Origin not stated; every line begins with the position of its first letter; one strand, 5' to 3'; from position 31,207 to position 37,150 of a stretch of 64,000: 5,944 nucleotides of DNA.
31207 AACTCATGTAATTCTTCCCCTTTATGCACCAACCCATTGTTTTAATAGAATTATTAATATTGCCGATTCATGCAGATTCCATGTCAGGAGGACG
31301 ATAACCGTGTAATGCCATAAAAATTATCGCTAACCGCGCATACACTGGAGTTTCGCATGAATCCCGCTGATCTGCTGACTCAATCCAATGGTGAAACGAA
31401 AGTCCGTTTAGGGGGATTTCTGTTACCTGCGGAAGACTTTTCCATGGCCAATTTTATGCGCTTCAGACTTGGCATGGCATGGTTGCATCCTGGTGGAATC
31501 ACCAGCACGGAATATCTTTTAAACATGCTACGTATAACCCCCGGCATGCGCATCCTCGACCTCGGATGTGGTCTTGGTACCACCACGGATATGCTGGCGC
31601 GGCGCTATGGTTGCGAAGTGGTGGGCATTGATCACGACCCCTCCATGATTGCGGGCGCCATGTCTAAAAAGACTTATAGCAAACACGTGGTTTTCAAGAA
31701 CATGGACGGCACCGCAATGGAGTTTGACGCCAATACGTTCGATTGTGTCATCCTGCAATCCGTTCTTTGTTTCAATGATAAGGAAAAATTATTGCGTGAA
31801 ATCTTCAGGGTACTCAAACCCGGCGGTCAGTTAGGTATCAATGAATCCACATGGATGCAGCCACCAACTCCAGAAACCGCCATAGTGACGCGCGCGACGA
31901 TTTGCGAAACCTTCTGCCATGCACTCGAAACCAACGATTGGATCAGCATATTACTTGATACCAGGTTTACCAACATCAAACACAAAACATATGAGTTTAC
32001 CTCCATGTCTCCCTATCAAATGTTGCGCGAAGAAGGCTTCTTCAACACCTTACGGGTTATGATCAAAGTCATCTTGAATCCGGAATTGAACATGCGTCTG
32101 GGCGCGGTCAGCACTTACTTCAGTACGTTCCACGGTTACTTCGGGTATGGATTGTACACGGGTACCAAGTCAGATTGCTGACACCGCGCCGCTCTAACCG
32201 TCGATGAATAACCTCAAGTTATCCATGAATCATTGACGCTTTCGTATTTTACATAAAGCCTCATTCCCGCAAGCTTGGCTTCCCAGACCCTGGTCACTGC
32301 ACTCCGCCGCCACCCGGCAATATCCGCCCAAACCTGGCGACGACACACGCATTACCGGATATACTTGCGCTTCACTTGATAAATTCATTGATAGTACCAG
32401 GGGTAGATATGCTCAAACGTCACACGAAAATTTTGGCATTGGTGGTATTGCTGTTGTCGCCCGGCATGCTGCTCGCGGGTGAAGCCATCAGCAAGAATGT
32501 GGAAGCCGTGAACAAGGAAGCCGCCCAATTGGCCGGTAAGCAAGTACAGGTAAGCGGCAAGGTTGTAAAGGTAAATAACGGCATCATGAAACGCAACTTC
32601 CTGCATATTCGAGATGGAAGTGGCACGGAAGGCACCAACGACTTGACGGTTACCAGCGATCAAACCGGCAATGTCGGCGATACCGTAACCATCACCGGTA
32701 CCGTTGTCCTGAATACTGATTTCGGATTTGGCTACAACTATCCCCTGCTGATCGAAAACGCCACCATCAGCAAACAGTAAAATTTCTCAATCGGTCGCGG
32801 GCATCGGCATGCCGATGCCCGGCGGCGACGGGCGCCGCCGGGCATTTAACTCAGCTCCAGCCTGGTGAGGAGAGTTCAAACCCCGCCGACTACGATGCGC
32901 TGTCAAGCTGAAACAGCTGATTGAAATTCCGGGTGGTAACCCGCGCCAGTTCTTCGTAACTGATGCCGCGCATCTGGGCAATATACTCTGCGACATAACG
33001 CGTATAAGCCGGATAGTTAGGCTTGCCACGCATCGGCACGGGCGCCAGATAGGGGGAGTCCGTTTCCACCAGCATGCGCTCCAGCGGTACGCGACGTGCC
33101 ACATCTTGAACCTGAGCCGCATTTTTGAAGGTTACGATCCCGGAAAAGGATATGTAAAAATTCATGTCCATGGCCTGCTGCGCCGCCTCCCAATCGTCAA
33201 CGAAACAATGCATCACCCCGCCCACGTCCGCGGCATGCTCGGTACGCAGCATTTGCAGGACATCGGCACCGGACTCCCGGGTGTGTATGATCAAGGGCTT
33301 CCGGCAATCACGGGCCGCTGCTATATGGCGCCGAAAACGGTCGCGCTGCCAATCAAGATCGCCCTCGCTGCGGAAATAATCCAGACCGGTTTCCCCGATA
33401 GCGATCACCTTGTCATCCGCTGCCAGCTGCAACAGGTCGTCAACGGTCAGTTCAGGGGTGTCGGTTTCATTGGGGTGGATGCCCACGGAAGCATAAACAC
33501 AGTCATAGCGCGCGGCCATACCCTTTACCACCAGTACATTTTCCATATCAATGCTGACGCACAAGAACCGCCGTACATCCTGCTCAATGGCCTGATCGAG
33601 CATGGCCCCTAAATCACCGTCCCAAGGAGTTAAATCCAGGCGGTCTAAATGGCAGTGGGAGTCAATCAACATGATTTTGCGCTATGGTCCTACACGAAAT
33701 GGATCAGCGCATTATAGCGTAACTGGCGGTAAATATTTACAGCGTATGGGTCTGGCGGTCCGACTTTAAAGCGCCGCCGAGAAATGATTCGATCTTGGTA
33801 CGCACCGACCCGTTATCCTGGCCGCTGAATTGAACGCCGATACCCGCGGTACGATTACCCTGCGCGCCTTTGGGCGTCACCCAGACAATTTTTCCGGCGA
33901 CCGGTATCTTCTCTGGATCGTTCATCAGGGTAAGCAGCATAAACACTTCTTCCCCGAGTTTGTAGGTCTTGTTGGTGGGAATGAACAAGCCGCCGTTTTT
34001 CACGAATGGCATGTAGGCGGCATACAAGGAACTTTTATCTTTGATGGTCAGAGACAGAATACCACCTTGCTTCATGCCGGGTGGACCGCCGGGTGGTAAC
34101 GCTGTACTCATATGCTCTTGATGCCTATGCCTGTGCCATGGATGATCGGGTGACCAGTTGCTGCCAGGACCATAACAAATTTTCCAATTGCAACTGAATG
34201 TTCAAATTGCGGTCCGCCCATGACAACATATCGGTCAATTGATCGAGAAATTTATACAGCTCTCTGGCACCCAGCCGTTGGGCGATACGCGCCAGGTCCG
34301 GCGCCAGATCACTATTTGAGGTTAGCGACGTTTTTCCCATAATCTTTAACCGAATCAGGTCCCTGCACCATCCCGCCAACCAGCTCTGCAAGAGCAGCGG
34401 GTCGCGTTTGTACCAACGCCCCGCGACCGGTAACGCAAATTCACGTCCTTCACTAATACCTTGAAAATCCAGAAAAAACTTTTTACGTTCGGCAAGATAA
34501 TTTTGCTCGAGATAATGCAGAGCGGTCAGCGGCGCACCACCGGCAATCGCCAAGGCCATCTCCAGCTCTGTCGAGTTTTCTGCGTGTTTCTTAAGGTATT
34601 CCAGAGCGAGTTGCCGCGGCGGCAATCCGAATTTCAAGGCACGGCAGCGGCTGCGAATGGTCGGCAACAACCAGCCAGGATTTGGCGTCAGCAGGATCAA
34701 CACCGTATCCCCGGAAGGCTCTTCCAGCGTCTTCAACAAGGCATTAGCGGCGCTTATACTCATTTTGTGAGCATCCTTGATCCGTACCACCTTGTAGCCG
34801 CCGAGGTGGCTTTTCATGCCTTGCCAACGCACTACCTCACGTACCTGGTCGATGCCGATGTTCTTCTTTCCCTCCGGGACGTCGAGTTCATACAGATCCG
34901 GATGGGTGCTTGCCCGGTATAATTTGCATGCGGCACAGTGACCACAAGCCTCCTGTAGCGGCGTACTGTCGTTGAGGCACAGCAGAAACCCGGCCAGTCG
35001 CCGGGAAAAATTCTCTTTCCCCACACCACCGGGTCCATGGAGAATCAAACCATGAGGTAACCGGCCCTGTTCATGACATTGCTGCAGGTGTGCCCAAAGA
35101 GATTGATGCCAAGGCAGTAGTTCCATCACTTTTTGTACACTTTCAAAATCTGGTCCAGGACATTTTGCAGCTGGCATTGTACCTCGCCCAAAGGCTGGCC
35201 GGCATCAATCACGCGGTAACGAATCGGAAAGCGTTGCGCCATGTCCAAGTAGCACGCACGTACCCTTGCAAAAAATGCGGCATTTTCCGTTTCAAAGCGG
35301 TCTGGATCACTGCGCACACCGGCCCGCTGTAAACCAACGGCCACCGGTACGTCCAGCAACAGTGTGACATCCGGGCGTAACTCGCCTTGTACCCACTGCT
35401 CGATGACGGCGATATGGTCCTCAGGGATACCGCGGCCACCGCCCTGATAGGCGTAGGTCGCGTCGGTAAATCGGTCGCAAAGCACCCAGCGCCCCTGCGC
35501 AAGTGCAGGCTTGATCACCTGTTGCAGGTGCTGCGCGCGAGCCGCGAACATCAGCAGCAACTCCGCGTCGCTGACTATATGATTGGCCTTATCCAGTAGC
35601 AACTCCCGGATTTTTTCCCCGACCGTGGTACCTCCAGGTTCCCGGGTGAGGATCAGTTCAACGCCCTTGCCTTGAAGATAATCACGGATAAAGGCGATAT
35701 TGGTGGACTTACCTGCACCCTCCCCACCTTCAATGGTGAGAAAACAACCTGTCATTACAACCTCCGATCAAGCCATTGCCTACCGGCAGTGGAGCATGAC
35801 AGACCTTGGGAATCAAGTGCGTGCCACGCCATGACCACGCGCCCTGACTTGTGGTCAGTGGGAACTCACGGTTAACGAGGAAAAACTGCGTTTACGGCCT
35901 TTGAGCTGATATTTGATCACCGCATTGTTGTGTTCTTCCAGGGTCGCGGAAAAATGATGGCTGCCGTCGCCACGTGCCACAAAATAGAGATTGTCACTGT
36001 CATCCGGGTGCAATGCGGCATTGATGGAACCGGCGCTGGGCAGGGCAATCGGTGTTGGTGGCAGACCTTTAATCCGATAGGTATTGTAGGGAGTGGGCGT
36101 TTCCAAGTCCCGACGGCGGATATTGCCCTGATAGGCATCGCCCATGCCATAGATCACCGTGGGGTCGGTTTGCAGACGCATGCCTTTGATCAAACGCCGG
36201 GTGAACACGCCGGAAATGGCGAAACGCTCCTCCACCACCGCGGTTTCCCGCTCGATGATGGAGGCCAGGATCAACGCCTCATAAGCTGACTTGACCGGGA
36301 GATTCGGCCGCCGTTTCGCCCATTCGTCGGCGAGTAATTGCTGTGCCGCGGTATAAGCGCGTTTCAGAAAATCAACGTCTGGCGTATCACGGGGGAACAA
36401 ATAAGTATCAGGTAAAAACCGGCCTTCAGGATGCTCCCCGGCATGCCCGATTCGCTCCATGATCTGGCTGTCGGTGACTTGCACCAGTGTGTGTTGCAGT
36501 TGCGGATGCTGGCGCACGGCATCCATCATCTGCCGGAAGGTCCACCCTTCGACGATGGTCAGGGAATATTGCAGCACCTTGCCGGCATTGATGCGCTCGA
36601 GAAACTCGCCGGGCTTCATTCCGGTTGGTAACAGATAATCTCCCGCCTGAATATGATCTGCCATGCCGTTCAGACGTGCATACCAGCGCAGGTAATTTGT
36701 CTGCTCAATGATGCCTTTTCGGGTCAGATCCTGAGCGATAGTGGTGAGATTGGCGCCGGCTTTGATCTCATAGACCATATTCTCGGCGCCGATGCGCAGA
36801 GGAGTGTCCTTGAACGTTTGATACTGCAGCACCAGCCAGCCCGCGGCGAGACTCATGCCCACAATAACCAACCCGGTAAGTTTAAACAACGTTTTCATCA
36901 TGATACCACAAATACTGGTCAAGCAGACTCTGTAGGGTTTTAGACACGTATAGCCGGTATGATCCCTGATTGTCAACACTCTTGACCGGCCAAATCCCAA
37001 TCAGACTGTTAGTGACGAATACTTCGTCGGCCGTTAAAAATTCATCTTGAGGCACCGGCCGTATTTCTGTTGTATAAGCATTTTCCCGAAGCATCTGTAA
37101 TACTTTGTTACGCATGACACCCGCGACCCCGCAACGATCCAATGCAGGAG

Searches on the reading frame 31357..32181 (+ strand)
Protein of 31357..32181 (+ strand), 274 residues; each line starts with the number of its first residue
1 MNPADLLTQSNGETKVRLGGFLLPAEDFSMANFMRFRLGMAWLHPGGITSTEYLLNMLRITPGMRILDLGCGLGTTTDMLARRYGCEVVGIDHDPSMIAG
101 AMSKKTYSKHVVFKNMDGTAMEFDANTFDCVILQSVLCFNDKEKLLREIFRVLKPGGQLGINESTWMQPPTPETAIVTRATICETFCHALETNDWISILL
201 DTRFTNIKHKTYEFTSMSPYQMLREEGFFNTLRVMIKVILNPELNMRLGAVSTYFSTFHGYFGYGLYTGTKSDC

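Call 62: search_protein_families(library=pfam, proteins=[window:31357-32181:+], max_evalue=0.00001)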
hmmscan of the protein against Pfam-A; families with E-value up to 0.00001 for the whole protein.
window:31357-32181:+ (274 aa): 9 families
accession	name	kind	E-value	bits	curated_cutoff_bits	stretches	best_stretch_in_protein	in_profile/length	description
PF13649.12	Methyltransf_25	-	4.5e-22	79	27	1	66-157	1-97/97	Methyltransferase domain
PF08241.18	Methyltransf_11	-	5e-22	78.8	21.2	1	67-159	1-93/95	Methyltransferase domain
PF13847.12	Methyltransf_31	-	9.4e-20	71.2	27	1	61-165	2-113/145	Methyltransferase domain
PF08242.18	Methyltransf_12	-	7.7e-15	55.9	30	1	67-159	1-98/98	Methyltransferase domain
PF13489.12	Methyltransf_23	-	9.7e-14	51.9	27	1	60-161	20-116/164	Methyltransferase domain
PF01209.24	Ubie_methyltran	-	3.6e-13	49.9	20.1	1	60-165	45-155/233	ubiE/COQ5 methyltransferase family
PF07021.18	MetW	-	5.4e-10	39.6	21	1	59-152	10-101/193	Methionine biosynthesis protein MetW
PF02353.26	CMAS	-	6.8e-08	32.6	27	1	48-91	48-91/273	Mycolic acid cyclopropane synthetase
PF01135.25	PCMT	-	1.2e-07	32.2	20.3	1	53-159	64-169/210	Protein-L-isoaspartate(D-aspartate) O-methyltransferase (PCMT)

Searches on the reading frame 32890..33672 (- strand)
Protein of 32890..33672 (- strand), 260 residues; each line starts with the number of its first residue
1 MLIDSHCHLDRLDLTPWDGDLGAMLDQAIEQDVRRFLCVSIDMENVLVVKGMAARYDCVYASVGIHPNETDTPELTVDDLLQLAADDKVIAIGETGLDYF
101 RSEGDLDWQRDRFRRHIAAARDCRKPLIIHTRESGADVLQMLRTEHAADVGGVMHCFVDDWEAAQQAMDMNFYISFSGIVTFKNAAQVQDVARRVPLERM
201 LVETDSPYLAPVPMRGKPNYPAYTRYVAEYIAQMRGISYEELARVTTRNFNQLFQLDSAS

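Call 63: search_protein_families(library=pfam, proteins=[window:32890-33672:-], max_evalue=0.00001)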
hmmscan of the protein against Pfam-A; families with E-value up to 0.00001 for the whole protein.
window:32890-33672:- (260 aa): 1 family
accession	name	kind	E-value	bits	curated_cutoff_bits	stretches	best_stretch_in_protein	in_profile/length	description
PF01026.27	TatD_DNase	-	4.7e-81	272.3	27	1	3-255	1-253/253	TatD related DNase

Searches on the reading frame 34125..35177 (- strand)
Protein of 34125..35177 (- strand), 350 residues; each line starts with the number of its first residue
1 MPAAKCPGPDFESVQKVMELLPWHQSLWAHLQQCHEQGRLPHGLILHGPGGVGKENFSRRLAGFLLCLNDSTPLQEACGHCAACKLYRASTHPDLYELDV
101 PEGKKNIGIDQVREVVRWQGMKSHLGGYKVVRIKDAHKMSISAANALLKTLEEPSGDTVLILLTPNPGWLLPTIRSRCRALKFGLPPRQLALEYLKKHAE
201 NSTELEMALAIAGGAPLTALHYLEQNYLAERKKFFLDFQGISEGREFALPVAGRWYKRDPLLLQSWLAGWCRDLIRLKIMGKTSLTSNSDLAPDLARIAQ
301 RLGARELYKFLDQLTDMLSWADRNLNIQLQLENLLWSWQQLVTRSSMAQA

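Call 63: search_protein_families(library=pfam, proteins=[window:34125-35177:-], max_evalue=0.00001)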
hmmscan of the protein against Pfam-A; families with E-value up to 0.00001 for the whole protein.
window:34125-35177:- (350 aa): 2 families
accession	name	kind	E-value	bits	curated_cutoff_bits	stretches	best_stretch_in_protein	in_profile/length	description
PF13177.12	DNA_pol3_delta2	-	6.1e-41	140.5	27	1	24-183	2-157/161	DNA polymerase III, delta subunit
PF09115.15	DNApol3-delta_C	-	6.5e-09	36.7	21.7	1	226-339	2-116/117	DNA polymerase III, delta subunit, C terminal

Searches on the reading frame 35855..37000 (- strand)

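Call 63: search_protein_families(library=pfam, proteins=[window:35855-37000:-], max_evalue=0.00001)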
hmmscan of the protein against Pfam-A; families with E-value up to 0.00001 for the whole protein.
window:35855-37000:- (381 aa): 1 family
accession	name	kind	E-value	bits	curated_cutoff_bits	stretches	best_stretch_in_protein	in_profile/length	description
PF02618.21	YceG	-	5.8e-86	288.8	32.4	1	78-361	2-273/275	YceG-like family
